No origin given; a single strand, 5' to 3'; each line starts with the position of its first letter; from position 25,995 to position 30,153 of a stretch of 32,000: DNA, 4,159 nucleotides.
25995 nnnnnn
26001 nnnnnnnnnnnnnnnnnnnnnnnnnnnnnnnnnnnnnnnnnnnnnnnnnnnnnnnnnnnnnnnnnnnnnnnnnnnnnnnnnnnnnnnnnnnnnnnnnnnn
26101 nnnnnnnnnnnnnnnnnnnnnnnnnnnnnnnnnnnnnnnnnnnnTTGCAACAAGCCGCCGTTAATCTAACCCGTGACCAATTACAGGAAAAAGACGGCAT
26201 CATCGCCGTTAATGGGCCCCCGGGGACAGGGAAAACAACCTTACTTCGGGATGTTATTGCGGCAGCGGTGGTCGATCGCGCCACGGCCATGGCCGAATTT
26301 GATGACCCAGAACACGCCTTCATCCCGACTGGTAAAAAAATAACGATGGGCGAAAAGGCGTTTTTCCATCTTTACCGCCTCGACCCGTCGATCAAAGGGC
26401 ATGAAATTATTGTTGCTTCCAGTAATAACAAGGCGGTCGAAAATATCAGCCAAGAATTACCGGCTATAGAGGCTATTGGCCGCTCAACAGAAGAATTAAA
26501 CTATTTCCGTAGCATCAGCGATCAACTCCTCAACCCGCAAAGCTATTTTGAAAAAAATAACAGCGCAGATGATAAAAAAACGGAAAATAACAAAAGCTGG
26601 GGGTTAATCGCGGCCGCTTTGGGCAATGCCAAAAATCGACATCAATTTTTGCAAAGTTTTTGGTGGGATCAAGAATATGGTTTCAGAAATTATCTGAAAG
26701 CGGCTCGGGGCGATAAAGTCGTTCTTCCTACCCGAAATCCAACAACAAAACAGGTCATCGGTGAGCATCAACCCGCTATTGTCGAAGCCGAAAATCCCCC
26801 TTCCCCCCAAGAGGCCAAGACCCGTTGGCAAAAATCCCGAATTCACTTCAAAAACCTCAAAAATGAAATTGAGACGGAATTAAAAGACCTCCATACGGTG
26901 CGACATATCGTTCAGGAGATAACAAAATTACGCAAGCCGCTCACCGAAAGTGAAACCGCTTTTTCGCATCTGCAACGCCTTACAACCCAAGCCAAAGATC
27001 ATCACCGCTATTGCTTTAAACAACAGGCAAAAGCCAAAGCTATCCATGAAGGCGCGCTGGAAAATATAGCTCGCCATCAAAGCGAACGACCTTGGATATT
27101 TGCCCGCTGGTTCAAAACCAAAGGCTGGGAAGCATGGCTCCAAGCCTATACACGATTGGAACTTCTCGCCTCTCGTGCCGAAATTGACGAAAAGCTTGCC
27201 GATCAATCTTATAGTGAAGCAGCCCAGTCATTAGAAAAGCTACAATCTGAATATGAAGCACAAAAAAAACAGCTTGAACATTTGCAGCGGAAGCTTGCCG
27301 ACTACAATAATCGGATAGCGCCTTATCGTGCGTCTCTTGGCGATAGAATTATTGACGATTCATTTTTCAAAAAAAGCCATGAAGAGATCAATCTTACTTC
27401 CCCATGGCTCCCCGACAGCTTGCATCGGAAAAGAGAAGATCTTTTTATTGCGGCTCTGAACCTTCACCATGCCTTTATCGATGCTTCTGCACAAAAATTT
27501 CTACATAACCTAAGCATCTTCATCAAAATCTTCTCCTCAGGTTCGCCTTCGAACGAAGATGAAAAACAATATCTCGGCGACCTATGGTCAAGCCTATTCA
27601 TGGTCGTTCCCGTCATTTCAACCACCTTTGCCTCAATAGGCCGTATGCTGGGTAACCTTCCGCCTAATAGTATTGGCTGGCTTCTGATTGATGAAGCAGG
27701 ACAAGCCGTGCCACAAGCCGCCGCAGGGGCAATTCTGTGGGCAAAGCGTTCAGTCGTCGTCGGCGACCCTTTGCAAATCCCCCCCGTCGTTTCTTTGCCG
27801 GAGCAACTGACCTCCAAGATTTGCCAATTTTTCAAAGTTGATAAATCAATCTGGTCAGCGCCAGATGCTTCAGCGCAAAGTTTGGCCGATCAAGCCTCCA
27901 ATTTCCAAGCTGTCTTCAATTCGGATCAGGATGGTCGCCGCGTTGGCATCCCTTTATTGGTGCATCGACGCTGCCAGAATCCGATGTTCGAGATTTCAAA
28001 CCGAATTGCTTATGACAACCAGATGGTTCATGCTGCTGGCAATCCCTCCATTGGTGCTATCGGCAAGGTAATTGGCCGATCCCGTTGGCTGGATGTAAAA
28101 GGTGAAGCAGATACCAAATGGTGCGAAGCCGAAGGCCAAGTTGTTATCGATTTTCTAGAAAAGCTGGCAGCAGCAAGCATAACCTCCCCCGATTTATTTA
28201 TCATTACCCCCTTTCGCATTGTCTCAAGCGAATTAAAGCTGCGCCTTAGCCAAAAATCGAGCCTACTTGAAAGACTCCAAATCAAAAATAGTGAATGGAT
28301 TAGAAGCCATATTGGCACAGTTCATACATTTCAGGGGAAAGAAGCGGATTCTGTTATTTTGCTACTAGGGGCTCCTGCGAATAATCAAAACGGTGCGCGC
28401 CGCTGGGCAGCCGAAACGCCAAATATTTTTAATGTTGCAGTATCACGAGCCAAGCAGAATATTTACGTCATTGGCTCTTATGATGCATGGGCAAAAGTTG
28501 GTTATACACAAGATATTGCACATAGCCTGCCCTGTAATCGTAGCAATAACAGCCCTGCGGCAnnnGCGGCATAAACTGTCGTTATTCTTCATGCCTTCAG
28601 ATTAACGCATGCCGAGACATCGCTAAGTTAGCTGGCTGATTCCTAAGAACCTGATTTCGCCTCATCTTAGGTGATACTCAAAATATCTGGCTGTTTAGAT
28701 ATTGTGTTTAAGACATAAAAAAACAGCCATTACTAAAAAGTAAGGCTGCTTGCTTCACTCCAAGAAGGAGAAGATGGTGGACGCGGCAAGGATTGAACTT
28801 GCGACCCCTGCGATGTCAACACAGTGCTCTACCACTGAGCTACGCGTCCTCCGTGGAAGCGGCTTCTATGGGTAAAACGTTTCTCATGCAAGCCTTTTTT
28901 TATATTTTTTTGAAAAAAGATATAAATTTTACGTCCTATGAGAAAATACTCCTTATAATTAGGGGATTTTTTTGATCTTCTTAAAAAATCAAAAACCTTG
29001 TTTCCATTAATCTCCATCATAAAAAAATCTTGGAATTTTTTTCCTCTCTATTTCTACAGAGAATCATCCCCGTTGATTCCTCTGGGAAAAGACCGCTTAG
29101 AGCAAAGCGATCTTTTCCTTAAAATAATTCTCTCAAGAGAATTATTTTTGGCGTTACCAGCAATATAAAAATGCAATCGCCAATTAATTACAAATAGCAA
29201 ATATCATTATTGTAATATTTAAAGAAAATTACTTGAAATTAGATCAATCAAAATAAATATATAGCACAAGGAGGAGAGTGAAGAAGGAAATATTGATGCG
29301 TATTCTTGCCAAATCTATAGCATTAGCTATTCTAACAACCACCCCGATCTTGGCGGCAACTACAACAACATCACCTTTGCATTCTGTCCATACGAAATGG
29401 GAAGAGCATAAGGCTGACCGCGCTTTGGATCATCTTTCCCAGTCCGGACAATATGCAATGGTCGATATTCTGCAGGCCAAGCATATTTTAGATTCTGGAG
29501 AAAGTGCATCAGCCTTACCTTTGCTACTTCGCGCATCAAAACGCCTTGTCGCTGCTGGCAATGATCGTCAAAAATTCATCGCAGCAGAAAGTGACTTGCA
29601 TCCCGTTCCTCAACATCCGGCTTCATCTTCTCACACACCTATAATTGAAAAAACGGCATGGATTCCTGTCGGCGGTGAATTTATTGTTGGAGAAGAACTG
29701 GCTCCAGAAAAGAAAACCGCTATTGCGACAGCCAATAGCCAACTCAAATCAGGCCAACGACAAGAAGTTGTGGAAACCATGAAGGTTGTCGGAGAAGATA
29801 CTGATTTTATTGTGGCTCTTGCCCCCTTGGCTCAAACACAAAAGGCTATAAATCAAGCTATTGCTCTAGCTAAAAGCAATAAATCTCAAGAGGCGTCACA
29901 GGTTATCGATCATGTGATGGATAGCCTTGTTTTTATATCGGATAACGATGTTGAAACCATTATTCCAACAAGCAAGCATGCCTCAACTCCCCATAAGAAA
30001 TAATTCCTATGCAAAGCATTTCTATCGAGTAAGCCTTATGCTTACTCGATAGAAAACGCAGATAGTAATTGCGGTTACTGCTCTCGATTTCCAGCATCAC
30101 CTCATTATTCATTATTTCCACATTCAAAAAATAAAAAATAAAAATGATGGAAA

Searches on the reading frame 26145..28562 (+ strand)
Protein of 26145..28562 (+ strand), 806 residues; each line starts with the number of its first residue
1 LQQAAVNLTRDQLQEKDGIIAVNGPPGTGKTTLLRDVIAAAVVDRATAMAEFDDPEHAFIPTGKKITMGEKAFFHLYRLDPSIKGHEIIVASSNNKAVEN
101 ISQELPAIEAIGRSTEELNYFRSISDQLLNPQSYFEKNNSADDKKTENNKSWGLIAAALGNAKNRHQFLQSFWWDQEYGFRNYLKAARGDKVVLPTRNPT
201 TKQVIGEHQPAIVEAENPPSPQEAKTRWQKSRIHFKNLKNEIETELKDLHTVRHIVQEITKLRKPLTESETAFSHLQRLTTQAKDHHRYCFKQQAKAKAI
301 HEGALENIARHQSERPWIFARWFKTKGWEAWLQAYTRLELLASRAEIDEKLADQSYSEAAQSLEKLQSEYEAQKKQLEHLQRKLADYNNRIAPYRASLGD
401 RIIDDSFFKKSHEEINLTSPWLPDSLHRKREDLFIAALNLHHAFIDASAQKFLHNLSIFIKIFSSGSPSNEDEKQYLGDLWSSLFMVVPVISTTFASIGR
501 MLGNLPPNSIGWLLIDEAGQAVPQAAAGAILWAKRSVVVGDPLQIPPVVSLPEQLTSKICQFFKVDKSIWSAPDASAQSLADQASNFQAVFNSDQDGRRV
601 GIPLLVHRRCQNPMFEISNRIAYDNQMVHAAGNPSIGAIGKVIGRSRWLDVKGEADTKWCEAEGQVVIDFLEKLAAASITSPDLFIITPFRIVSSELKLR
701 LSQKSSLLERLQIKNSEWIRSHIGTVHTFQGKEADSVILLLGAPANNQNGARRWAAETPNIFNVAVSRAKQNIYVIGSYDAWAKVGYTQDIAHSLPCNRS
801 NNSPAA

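Call 93: find_homologous_proteins(query=window:26145-28562:+, max_evalue=1e-10)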
Query window:26145-28562:+ (806 aa): 3874 proteins with E <= 1e-10 among 8000 candidates; the best 120 are listed.
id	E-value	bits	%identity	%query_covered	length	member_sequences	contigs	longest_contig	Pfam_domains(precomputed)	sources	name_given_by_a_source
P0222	0.0e+0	1807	99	100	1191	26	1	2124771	PF13087.13,PF13086.13,PF01443.25,PF13604.13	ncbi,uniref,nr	ncbi:conserved hypothetical protein [Zymomonas mobilis subsp. mobilis NCIMB 11163]|uniref:DEAD/DEAH 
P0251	0.0e+0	1436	78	99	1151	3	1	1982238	PF13087.13,PF13086.13,PF01443.25,PF13604.13,PF13245.13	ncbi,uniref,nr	ncbi:AAA domain-containing protein [Zymomonas mobilis]|uniref:AAA domain-containing protein n=2 Tax=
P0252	0.0e+0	1415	77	99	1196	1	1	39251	PF13087.13,PF13086.13,PF01443.25,PF13604.13,PF13245.13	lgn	-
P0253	0.0e+0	1015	56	99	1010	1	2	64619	PF13087.13,PF13086.13,PF01443.25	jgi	jgi:hypothetical protein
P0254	0.0e+0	1011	56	98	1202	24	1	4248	PF13087.13,PF13086.13,PF01443.25,PF13604.13,PF13245.13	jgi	jgi:hypothetical protein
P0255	2.4e-298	1010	57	99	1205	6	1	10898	PF13087.13,PF13086.13,PF01443.25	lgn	-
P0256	1.2e-297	1007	56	99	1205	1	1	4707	PF13087.13,PF13086.13,PF01443.25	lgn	-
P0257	9.6e-297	1004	55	98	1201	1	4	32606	PF13087.13,PF13086.13,PF01443.25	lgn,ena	-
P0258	4.7e-295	999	55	98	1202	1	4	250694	PF13087.13,PF13086.13,PF01443.25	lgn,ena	-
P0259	1.2e-292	991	55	99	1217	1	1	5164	PF13087.13,PF13086.13,PF01443.25,PF13245.13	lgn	-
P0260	1.9e-292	990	57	99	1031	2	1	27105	PF13087.13,PF13086.13,PF01443.25,PF13604.13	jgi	-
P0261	3.0e-292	989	55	98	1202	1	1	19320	PF13087.13,PF13086.13,PF01443.25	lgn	-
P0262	4.6e-292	989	55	98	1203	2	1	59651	PF13087.13,PF13086.13,PF01443.25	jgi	jgi:hypothetical protein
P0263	6.3e-292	988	56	99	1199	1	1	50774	PF13087.13,PF13086.13,PF01443.25,PF13604.13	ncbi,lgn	-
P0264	2.1e-291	987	55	99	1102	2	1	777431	PF13087.13,PF13086.13,PF01443.25,PF13245.13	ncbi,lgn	-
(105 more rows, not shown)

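Call 107: search_dna_similar(query=window:26145-28562:+, collection=plasmids, mode=protein, max_rows=60, rows=spread, max_evalue=1e-8)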
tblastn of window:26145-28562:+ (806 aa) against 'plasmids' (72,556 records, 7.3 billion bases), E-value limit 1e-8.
Records with a match: 689; places in all: 706; records where one place covers at least 80% of the query: 567.
Best place of each record, by identity: <60% 689.
By first word of the organism name: Klebsiella 548; Bacillus 21; Ralstonia 18; Raoultella 17; Rhizobium 15; Escherichia 10; Pseudomonas 8; Priestia 6; Azospirillum 4; Agrobacterium 3; and 30 more.
By predicted mobility (MOB-suite, as given by PLSDB): conjugative 590; non-mobilizable 73; mobilizable 26.
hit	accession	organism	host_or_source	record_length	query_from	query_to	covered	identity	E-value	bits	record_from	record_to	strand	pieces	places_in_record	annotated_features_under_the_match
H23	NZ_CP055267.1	Agrobacterium vitis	-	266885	1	792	98%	51.8%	0e+0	782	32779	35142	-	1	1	DEAD/DEAH box helicase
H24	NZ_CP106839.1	Klebsiella michiganensis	mixed culture,fishpond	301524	2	801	99%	33.7%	6e-92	324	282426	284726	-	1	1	AAA domain-containing protein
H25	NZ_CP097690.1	Klebsiella pneumoniae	Homo sapiens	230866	2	801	99%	33.6%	2e-91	323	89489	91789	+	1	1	DEAD/DEAH box helicase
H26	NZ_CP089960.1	Klebsiella pneumoniae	Milk,pure culture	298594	2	801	99%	33.6%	2e-91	323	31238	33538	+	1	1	DEAD/DEAH box helicase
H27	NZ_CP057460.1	Klebsiella pneumoniae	culture,Pooled cattle faecal samples ...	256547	2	801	99%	33.6%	6e-91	321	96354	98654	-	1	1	ATP-binding protein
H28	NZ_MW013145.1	Klebsiella pneumoniae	-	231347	2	801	99%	33.5%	5e-91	322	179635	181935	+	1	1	AAA domain-containing protein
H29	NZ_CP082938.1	Klebsiella pneumoniae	Homo sapiens,cell culture,BALF from ...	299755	2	801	99%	33.5%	4e-87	310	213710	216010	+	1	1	DEAD/DEAH box helicase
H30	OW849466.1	Klebsiella pneumoniae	-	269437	2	801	99%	33.5%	1e-90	320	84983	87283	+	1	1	ATP-dependent RecD-like DNA helicase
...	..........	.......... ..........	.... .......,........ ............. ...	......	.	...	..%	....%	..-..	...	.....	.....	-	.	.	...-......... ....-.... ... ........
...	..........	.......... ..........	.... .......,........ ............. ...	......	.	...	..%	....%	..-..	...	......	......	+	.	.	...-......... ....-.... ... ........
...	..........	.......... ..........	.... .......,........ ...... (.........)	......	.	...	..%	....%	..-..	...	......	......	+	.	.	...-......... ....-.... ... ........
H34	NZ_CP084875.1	Klebsiella africana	Homo sapiens,Whole organism,feces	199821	2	801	99%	33.5%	2e-90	320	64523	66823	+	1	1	AAA domain-containing protein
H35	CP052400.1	Klebsiella pneumoniae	Homo sapiens,blood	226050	2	801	99%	33.5%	2e-90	320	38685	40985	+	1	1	viral (Super1) RNA helicase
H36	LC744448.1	Escherichia coli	-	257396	2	801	99%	33.5%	2e-90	320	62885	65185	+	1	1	hypothetical protein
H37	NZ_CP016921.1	Klebsiella pneumoniae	Homo sapiens,urine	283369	2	801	99%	33.5%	2e-90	320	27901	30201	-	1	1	DEAD/DEAH box helicase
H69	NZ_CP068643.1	Vibrio parahaemolyticus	Penaeus vannamei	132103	1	803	100%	31.5%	1e-86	308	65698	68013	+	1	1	ATP-binding protein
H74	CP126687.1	Bacillus bombysepticus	Microtermes sp. colony Mi106,bacterial ...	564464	1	777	57%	39.7%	7e-25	272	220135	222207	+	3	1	AAA domain-containing protein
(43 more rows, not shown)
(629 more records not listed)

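Call 108: get_annotated_region(hit=H25, flank=7000)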
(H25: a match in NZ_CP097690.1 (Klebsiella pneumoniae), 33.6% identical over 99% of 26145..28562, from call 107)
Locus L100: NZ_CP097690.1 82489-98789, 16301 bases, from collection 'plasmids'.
description: Klebsiella pneumoniae strain IR12079_1 plasmid unnamed2, complete sequence
organism: Klebsiella pneumoniae (NCBI taxid 573)
taxonomy: Bacteria; Pseudomonadota; Gammaproteobacteria; Enterobacterales; Enterobacteriaceae; Klebsiella; Klebsiella pneumoniae
host: -; source: Homo sapiens; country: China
typing (MOB-suite, as given by PLSDB): conjugative; relaxase MOBH; mating-pair formation MPF_F
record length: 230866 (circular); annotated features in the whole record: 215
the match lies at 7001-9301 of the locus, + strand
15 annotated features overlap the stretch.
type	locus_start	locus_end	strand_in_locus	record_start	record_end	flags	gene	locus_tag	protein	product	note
CDS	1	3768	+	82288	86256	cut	-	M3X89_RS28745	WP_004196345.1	conjugal transfer protein TraG N-terminal domain-containing protein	-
CDS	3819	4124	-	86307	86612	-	-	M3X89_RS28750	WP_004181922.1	hypothetical protein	-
CDS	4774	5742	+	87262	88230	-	-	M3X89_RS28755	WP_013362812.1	IS5-like element IS903B family transposase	GO:0006313 - DNA transposition [Evidence IEA]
CDS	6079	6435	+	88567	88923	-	-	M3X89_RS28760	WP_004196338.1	hypothetical protein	-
CDS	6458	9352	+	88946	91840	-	-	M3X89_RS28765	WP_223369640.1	DEAD/DEAH box helicase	-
CDS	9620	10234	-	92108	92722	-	-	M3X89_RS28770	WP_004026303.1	lytic transglycosylase domain-containing protein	-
CDS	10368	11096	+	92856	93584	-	-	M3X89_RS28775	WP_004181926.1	thioredoxin fold domain-containing protein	-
CDS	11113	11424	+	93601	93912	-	-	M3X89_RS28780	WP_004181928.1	hypothetical protein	-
CDS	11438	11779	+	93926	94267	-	-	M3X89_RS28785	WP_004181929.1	hypothetical protein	-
CDS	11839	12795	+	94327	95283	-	-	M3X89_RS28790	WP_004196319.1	DsbA family protein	-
CDS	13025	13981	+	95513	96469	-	-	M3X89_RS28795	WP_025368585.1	hypothetical protein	-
CDS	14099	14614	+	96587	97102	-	-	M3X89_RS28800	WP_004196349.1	hypothetical protein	-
CDS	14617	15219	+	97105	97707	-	-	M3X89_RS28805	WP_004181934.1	HAD domain-containing protein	-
CDS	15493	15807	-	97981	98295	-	-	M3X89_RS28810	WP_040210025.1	hypothetical protein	-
CDS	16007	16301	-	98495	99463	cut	-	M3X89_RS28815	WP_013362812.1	IS5-like element IS903B family transposase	GO:0006313 - DNA transposition [Evidence IEA]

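Call 114: get_annotated_region(hit=H74, flank=3000)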
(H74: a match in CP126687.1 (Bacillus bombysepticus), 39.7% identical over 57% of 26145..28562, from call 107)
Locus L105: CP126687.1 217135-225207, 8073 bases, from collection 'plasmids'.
description: Bacillus bombysepticus strain Mi106 D2 head1 chi plasmid unnamed1, complete sequence
organism: Bacillus bombysepticus (NCBI taxid 658666)
taxonomy: Bacteria; Bacillota; Bacilli; Bacillales; Bacillaceae; Bacillus; Bacillus bombysepticus
host: -; source: Microtermes sp. colony Mi106,bacterial isolate,head,Worker head; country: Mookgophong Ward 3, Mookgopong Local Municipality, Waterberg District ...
typing (MOB-suite, as given by PLSDB): non-mobilizable; replicon rep_cluster_125; mating-pair formation MPF_T
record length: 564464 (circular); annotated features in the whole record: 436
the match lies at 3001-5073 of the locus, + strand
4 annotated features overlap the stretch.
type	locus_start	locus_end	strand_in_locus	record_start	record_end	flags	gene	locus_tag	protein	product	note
CDS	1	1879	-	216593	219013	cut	-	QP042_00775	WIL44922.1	AAA family ATPase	-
CDS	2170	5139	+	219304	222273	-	-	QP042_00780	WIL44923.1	AAA domain-containing protein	-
CDS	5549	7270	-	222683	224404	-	-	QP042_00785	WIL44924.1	DUF2075 domain-containing protein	-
CDS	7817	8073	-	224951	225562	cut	-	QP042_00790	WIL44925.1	hypothetical protein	-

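Call 115: get_annotated_region(hit=H69, flank=3000)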
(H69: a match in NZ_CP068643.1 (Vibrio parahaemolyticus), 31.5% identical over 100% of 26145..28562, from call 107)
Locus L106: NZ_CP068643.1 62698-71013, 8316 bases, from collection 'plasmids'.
description: Vibrio parahaemolyticus strain VP157 plasmid pVP157-1, complete sequence
organism: Vibrio parahaemolyticus (NCBI taxid 670)
taxonomy: Bacteria; Pseudomonadota; Gammaproteobacteria; Vibrionales; Vibrionaceae; Vibrio; Vibrio parahaemolyticus
host: -; source: Penaeus vannamei; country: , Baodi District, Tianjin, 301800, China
typing (MOB-suite, as given by PLSDB): non-mobilizable; mating-pair formation MPF_F
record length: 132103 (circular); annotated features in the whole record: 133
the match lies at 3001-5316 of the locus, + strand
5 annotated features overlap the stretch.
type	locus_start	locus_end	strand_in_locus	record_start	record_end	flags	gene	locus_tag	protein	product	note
CDS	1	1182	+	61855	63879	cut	-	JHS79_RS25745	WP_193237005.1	lipase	-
CDS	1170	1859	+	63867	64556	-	-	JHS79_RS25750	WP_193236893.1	hypothetical protein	-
CDS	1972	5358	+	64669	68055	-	-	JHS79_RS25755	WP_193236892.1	ATP-binding protein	-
CDS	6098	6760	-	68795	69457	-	-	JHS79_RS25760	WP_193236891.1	recombinase family protein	-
CDS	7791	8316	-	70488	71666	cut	-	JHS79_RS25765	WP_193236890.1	HNH endonuclease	-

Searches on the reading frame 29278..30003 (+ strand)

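Call 24: search_protein_families(library=pfam, proteins=[window:29278-30003:+], max_evalue=0.001)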
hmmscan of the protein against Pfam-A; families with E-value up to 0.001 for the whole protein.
window:29278-30003:+ (241 aa): 1 family
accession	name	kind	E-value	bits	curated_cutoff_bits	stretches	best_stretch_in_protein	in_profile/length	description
PF10938.13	YfdX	-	4.5e-39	134.3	26.6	1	60-222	1-148/149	YfdX protein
